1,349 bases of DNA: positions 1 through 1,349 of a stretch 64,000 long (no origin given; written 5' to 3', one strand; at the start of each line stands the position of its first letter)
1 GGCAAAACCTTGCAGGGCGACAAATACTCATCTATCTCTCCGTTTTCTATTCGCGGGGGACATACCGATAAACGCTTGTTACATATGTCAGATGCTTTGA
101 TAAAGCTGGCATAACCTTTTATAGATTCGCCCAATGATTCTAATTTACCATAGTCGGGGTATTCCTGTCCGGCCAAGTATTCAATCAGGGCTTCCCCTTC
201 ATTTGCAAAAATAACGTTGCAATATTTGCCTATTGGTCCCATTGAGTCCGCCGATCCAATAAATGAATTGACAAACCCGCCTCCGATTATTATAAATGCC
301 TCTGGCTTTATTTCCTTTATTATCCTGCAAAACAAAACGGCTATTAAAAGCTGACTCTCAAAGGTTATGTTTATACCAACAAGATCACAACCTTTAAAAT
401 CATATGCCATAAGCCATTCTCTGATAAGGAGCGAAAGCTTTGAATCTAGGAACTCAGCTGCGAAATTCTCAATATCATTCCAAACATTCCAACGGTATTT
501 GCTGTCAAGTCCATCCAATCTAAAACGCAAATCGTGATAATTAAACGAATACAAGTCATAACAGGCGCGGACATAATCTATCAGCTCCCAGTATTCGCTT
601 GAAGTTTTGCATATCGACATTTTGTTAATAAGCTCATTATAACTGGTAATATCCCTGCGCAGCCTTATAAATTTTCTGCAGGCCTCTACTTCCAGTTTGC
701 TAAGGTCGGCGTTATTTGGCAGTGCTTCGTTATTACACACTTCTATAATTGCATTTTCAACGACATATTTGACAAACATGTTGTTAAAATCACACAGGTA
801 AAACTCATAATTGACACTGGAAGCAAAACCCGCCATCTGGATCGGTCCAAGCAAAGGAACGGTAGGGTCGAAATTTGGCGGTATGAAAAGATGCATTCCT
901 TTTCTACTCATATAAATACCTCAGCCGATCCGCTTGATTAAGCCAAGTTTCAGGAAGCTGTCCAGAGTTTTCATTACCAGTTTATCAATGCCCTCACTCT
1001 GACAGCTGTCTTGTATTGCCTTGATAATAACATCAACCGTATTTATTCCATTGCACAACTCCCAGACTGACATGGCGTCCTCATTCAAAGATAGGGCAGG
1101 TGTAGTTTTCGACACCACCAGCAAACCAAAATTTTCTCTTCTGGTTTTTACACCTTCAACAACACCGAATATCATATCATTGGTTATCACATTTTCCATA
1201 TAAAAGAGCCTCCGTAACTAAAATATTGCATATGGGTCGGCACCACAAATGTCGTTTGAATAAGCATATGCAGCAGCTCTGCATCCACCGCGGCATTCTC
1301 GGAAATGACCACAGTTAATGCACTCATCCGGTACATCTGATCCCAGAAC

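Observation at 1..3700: tRNA-adjacent radical-SAM RiPP gene cluster: Cys-periodic precursor, two SPASM-type rSAMs, a stand-alone PqqD-like RRE and a B12-rSAM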

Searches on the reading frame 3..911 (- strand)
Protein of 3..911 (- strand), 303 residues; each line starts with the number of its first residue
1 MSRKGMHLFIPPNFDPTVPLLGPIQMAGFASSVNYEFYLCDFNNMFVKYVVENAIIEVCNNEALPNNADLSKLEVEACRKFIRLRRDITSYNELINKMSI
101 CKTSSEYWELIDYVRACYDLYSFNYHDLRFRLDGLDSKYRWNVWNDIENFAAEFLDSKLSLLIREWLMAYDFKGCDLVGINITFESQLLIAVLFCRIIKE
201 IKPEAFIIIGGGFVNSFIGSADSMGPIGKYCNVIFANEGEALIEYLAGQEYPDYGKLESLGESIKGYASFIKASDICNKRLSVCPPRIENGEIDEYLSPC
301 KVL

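Call 6: search_protein_families(library=ncbifam, proteins=[window:3-911:-], max_evalue=0.1)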
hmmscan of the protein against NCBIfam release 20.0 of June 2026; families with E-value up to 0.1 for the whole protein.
window:3-911:- (303 aa): 2 families
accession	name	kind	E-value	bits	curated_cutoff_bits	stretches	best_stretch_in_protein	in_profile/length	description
TIGR03975.1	rSAM_ocin_1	subfamily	0.013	14.1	281.85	1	163-246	117-197/606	RiPP maturation radical SAM C-methyltransferase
TIGR04479.1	bcpD_PhpK_rSAM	subfamily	0.065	11.6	600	1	177-220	113-156/504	PhpK family radical SAM P-methyltransferase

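Call 7: search_protein_families(library=pfam, proteins=[window:3-911:-], max_evalue=0.1)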
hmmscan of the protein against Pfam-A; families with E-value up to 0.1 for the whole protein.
window:3-911:- (303 aa): 3 families
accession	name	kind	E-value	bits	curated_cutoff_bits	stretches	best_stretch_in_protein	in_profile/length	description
PF17487.7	Ribosomal_S12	-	0.073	14.3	27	0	180-215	41-76/87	Ribosomal protein S12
PF10035.14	DUF2179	-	0.082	13.2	22.8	0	196-209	34-47/55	Uncharacterized protein conserved in bacteria (DUF2179)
PF02310.24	B12-binding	-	0.092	13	32.1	0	174-214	51-91/121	B12 binding domain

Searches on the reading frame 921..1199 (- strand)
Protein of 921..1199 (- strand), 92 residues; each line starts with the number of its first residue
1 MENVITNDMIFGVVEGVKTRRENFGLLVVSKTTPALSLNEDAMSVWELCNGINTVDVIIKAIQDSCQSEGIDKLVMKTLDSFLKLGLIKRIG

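Call 6: search_protein_families(library=ncbifam, proteins=[window:921-1199:-], max_evalue=0.1)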
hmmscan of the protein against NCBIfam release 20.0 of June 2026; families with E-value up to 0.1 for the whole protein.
window:921-1199:- (92 aa): 3 families
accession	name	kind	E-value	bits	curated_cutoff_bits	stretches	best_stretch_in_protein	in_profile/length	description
TIGR03859.1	PQQ_PqqD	equivalog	0.0011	18.8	46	1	35-79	26-71/81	pyrroloquinoline quinone biosynthesis peptide chaperone PqqD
NF002535.0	PRK02079.1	equivalog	0.0085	15.9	101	1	36-79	36-80/92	pyrroloquinoline quinone biosynthesis peptide chaperone PqqD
TIGR03967.2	mycofact_MftB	equivalog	0.0098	16.2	33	1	13-42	8-37/85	mycofactocin biosynthesis chaperone MftB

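Call 7: search_protein_families(library=pfam, proteins=[window:921-1199:-], max_evalue=0.1)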
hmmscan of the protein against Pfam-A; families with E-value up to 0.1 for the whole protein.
window:921-1199:- (92 aa): 1 family
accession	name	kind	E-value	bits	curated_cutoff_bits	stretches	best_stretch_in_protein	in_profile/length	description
PF05402.18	PqqD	-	1.6e-05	25.6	23.4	1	35-88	12-67/67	Coenzyme PQQ synthesis protein D (PqqD)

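Call 71: search_protein_families(library=padloc, proteins=[window:921-1199:-], max_evalue=0.001)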
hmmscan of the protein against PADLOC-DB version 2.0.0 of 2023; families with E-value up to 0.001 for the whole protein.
window:921-1199:- (92 aa): 0 families
